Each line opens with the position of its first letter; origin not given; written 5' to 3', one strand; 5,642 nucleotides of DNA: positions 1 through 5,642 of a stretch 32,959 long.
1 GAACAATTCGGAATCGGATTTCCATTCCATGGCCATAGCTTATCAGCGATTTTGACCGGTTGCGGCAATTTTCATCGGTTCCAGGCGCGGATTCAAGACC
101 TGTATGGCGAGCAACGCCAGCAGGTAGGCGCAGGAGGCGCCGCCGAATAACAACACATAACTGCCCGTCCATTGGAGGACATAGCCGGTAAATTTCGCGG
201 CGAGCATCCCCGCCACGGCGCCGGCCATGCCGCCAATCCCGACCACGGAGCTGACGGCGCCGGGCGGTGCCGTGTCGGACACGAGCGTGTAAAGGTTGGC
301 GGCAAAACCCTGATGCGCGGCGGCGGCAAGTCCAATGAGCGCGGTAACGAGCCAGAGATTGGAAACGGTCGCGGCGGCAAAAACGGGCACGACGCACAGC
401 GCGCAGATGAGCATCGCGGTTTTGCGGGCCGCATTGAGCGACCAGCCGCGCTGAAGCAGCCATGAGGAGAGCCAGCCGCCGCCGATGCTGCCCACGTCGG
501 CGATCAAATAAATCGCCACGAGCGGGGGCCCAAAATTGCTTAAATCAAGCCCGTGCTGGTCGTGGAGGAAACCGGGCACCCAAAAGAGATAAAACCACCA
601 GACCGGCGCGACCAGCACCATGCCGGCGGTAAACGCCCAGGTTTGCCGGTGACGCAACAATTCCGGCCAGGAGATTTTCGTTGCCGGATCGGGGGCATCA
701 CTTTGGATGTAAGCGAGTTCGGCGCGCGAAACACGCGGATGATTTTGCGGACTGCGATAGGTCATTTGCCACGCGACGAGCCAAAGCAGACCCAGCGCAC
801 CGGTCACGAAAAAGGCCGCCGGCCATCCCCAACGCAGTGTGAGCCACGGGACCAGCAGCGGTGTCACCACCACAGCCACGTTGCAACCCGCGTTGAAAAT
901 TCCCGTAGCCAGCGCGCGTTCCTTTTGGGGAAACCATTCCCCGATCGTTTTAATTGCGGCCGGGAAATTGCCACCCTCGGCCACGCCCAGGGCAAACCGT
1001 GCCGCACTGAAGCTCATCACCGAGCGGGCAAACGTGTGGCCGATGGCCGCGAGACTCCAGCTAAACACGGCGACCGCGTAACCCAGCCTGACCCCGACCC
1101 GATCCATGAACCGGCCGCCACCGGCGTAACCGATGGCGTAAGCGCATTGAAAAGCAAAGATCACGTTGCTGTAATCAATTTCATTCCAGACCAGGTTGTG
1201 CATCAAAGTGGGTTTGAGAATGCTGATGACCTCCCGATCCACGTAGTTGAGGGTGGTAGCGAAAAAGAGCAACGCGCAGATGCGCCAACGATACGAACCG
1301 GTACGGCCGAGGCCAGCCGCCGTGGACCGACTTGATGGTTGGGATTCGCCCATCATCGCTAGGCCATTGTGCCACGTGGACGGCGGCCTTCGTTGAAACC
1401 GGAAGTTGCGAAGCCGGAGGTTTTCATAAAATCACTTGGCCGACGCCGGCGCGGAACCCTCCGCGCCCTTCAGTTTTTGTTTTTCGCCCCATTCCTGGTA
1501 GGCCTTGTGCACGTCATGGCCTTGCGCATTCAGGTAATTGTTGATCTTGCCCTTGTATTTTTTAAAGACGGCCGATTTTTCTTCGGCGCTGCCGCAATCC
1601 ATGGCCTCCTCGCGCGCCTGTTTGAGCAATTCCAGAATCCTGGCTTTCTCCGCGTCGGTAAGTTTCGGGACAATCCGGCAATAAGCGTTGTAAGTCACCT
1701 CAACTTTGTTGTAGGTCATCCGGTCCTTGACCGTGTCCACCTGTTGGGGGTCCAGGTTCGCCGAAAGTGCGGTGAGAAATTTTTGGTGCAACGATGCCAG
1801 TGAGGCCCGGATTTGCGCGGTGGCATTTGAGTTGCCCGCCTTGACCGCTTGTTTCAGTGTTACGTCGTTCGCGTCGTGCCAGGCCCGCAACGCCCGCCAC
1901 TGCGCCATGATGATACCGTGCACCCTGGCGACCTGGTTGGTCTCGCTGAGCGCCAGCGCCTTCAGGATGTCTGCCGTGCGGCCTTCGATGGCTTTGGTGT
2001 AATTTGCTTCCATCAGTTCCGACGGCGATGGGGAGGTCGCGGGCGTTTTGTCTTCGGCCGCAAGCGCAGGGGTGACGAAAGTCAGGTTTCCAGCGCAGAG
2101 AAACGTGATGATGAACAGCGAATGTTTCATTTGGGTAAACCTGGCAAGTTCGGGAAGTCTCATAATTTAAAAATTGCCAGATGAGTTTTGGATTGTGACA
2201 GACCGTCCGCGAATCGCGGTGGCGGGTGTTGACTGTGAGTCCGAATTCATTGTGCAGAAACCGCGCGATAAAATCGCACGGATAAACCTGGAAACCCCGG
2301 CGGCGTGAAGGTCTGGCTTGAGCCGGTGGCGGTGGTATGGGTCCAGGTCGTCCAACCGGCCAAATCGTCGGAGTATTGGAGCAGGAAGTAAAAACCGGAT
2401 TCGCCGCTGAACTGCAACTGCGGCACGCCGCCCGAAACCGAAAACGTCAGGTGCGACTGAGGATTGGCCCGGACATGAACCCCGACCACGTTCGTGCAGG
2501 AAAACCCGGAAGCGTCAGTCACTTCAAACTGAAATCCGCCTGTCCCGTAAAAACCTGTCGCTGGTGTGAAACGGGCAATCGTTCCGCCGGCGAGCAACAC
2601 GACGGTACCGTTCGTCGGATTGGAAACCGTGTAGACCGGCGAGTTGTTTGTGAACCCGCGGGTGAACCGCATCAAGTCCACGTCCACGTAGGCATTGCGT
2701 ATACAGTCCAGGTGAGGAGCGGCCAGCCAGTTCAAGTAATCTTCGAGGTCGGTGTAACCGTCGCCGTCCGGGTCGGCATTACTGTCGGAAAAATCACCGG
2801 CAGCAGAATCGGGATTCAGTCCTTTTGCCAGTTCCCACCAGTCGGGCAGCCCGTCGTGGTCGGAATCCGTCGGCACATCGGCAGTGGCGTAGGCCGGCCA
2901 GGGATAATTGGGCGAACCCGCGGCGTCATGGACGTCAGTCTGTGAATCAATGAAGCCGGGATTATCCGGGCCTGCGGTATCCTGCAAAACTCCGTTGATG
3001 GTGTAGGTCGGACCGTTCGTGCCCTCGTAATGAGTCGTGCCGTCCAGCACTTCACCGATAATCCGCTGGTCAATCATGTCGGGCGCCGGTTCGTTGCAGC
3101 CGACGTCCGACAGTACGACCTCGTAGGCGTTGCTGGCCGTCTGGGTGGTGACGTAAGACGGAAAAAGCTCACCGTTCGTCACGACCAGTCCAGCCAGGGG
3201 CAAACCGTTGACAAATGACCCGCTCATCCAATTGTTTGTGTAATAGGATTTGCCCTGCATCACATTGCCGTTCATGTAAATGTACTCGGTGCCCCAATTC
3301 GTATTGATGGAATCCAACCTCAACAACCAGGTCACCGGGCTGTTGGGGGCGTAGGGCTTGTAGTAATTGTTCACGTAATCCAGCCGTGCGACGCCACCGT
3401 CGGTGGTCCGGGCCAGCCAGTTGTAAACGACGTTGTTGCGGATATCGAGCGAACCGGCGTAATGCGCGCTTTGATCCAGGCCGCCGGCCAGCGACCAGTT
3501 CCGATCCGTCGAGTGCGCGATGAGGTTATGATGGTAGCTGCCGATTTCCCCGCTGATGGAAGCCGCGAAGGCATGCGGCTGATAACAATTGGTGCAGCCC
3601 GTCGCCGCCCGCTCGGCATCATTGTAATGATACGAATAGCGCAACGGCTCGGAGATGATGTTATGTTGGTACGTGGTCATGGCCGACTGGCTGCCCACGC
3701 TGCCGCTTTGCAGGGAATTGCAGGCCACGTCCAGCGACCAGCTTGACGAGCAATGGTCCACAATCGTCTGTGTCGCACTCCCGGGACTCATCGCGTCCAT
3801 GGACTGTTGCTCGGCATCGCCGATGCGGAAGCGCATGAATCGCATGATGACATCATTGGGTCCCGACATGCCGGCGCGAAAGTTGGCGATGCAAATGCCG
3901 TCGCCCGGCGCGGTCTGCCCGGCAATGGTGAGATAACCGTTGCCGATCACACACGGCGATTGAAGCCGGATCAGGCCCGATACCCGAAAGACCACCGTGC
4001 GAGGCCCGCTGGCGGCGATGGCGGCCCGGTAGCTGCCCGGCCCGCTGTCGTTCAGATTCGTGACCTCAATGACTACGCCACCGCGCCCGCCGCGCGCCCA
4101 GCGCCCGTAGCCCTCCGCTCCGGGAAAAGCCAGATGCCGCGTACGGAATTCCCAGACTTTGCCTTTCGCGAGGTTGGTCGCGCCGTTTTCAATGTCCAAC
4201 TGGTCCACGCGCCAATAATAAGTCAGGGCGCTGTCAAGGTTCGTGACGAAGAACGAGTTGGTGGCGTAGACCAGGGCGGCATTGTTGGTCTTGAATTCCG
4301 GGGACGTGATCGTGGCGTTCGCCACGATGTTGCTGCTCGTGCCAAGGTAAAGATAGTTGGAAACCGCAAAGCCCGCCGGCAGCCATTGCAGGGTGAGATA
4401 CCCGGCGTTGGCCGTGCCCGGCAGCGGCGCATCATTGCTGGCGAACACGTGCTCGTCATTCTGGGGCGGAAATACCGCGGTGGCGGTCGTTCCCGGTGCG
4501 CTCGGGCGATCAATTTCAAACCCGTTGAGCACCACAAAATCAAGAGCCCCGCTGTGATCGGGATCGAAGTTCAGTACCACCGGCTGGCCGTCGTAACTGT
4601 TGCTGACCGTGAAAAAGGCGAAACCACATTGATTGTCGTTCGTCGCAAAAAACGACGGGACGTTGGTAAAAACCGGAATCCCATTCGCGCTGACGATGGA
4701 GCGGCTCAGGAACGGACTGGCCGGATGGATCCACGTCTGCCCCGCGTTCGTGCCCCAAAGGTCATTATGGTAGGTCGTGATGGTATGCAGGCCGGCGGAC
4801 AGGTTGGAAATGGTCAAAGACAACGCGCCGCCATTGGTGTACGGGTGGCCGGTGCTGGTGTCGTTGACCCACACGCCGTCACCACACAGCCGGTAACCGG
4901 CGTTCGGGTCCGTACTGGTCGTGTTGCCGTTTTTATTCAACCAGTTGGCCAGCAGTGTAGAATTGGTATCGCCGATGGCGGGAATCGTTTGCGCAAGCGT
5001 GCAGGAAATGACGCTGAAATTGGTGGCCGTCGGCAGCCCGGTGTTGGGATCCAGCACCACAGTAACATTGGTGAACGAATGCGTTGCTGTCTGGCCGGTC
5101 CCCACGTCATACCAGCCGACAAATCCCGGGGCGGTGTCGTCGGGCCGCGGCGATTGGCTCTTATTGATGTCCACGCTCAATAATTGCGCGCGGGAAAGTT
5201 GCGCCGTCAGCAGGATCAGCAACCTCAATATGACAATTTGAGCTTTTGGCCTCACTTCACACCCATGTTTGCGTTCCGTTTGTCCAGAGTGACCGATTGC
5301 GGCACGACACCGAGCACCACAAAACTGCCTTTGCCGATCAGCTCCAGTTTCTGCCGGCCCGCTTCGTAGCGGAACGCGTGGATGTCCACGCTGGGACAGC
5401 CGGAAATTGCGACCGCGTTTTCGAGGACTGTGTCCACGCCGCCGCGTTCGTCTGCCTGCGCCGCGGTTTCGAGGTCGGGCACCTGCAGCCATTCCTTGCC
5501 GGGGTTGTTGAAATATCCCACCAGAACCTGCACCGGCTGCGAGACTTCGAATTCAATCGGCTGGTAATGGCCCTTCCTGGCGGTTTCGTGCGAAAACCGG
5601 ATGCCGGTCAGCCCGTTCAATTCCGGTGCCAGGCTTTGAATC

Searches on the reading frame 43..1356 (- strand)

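Call 9: search_protein_families(library=pfam, proteins=[window:43-1356:-], max_evalue=0.01)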
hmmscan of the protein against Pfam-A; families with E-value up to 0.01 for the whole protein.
window:43-1356:- (437 aa): 2 families
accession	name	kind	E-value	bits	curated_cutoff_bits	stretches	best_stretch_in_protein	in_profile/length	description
PF07690.21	MFS_1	-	8e-53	180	33.4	2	30-387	1-347/347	Major Facilitator Superfamily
PF00083.30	Sugar_tr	-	0.00086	18.7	22.3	1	59-203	45-195/452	Sugar (and other) transporter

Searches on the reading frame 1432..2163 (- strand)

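Call 9: search_protein_families(library=pfam, proteins=[window:1432-2163:-], max_evalue=0.01)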
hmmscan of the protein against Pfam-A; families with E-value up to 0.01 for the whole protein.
window:1432-2163:- (243 aa): 2 families
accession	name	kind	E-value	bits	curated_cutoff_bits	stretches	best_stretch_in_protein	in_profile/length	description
PF12875.12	DUF3826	-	1.6e-55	188.5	25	1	57-230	2-185/186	Protein of unknown function (DUF3826)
PF01858.22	RB_A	-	0.00064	20.1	25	1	93-176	18-101/196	Retinoblastoma-associated protein A domain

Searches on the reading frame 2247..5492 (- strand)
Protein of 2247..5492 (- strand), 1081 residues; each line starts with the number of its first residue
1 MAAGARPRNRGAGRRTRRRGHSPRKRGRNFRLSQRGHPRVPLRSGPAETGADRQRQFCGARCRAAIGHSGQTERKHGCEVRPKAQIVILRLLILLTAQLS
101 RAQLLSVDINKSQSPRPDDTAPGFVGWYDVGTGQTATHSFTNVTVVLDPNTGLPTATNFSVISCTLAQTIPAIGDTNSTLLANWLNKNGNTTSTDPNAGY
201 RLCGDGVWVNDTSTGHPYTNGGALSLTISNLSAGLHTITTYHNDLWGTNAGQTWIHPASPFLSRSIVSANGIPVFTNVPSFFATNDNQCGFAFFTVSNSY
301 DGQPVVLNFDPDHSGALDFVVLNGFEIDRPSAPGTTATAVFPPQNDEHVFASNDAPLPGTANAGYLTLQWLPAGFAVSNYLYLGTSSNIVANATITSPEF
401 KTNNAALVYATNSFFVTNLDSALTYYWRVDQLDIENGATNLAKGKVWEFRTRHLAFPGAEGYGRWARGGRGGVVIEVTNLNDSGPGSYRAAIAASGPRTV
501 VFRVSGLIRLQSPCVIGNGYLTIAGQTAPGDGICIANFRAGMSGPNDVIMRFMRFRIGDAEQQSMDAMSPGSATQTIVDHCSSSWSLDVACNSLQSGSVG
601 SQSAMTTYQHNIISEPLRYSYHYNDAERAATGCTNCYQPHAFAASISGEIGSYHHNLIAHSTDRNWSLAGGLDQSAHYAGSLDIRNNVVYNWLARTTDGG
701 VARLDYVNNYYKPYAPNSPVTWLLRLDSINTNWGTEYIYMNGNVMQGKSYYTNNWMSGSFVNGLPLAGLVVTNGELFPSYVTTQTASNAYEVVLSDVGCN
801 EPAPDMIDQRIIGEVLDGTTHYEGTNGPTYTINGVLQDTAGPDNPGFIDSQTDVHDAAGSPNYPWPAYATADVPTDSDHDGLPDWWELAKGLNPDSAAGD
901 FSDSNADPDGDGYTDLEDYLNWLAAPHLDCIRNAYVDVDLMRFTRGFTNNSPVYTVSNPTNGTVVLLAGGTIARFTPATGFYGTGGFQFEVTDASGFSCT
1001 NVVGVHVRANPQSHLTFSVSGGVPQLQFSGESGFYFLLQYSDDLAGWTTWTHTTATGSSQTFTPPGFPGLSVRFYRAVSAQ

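Call 9: search_protein_families(library=pfam, proteins=[window:2247-5492:-], max_evalue=0.01)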
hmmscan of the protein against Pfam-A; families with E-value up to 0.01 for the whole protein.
window:2247-5492:- (1081 aa): 2 families
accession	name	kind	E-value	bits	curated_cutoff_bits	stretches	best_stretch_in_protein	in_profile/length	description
PF17963.7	Big_9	-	3.1e-06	28.4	23.6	1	953-1003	37-86/89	Bacterial Ig domain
PF17892.7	Cadherin_5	-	0.0019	18.4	26.5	1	956-1007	46-97/98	Cadherin-like domain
